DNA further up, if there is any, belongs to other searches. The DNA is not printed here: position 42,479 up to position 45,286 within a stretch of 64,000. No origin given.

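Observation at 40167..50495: Seven-gene translationally coupled operon: 3x URO-D paralogs, RPH-like PEP-dependent kinase, MrfA-like DUF1998 helicase, MrfB-like exonuclease and AlaX editing protein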

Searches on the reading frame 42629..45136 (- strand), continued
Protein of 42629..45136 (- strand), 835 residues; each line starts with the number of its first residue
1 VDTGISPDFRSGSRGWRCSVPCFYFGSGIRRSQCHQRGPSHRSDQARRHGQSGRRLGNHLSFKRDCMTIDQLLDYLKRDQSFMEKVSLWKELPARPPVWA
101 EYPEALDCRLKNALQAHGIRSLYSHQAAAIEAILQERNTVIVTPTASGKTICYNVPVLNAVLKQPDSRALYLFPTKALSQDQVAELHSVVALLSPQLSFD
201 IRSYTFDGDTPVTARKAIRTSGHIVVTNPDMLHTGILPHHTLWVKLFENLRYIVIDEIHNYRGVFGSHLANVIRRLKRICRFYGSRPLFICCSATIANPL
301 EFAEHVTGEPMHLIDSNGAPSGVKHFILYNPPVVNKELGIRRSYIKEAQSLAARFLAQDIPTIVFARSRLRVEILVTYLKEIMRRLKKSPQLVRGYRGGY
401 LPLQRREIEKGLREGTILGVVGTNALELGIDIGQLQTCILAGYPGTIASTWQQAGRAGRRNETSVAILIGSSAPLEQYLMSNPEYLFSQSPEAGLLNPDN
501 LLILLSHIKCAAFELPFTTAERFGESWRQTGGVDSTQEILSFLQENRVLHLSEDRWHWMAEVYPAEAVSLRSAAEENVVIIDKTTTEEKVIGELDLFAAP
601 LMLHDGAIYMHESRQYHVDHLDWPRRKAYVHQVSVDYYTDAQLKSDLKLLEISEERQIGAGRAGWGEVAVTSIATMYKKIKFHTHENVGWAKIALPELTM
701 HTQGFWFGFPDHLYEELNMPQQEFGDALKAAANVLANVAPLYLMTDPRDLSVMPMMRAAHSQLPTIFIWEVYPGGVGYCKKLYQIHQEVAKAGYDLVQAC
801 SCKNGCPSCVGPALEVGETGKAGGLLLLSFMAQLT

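Call 49: search_protein_families(library=pfam, proteins=[L084:7194-7979:+, L083:6240-7970:+], max_evalue=0.01)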
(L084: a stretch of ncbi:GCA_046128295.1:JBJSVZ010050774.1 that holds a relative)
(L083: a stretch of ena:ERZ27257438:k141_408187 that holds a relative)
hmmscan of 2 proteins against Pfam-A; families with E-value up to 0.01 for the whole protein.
L084:7194-7979:+ (261 aa): 0 families

L083:6240-7970:+ (576 aa): 3 families
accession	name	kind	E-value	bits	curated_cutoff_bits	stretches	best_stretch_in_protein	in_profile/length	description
PF08323.17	Glyco_transf_5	-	4.7e-18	66.2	22.7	1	39-278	3-227/239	Starch synthase catalytic domain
PF00534.26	Glycos_transf_1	-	2.8e-13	50.2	26.4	1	360-491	10-143/172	Glycosyl transferases group 1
PF13692.12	Glyco_trans_1_4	-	1.4e-10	42.1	27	1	366-492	2-129/142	Glycosyl transferases group 1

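Call 70: find_encoding_contigs(protein=P0236, flank=7000, max_places=1)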
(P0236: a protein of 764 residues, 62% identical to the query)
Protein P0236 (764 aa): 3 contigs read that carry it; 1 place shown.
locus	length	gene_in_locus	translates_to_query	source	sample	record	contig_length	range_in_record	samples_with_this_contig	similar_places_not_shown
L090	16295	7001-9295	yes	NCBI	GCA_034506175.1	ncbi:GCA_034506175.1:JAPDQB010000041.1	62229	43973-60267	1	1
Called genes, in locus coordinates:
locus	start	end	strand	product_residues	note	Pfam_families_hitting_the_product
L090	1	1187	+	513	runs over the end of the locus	-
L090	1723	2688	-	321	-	PF00291:PALP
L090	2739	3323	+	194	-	-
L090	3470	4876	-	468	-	-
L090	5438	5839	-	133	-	PF00903:Glyoxalase, PF13468:Glyoxalase_3, PF13669:Glyoxalase_4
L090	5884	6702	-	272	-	PF01209:Ubie_methyltran, PF13489:Methyltransf_23, PF13649:Methyltransf_25, PF13847:Methyltransf_31, PF08241:Methyltransf_11, PF08242:Methyltransf_12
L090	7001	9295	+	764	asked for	PF00270:DEAD, PF04851:ResIII, PF00271:Helicase_C, PF22982:WHD_HRQ1, PF09369:MZB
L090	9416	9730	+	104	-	-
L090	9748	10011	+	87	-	-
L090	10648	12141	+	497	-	-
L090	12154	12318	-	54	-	PF05163:DinB (weak)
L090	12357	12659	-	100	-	-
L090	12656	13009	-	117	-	-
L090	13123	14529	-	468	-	PF01546:Peptidase_M20 (faint), PF04389:Peptidase_M28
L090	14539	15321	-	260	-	PF00561:Abhydrolase_1, PF00975:Thioesterase, PF12146:Hydrolase_4, PF12697:Abhydrolase_6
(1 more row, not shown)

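Call 71: find_encoding_contigs(protein=P0133, flank=7000, max_places=1)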
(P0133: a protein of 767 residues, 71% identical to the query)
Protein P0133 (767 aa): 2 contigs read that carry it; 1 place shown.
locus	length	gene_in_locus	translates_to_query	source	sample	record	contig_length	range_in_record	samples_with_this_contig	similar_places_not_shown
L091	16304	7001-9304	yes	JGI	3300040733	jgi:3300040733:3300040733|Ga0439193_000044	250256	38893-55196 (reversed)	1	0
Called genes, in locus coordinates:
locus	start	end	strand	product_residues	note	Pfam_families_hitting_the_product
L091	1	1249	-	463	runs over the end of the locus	PF03916:NrfD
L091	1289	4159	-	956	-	PF12838:Fer4_7, PF13183:Fer4_8 (faint), PF13237:Fer4_10 (faint), PF13247:Fer4_11, PF12838:Fer4_7 (weak)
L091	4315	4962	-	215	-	PF02085:Cytochrom_CIII (faint), PF14522:Cytochrome_C7 (faint), PF14537:Cytochrom_c3_2 (faint)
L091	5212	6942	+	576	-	PF08323:Glyco_transf_5, PF20706:GT4-conflict (weak), PF00534:Glycos_transf_1, PF13692:Glyco_trans_1_4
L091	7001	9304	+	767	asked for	PF04851:ResIII (weak), PF00270:DEAD, PF00271:Helicase_C, PF22982:WHD_HRQ1 (weak), PF09369:MZB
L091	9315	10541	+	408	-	PF13482:RNase_H_2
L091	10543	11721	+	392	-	PF01411:tRNA-synt_2c (weak), PF07973:tRNA_SAD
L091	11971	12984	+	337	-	PF09603:Fib_succ_major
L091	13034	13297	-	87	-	-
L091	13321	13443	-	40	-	-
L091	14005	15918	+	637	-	PF07973:tRNA_SAD, PF00587:tRNA-synt_2b, PF03129:HGTP_anticodon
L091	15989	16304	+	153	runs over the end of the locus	PF05198:IF3_N, PF00707:IF3_C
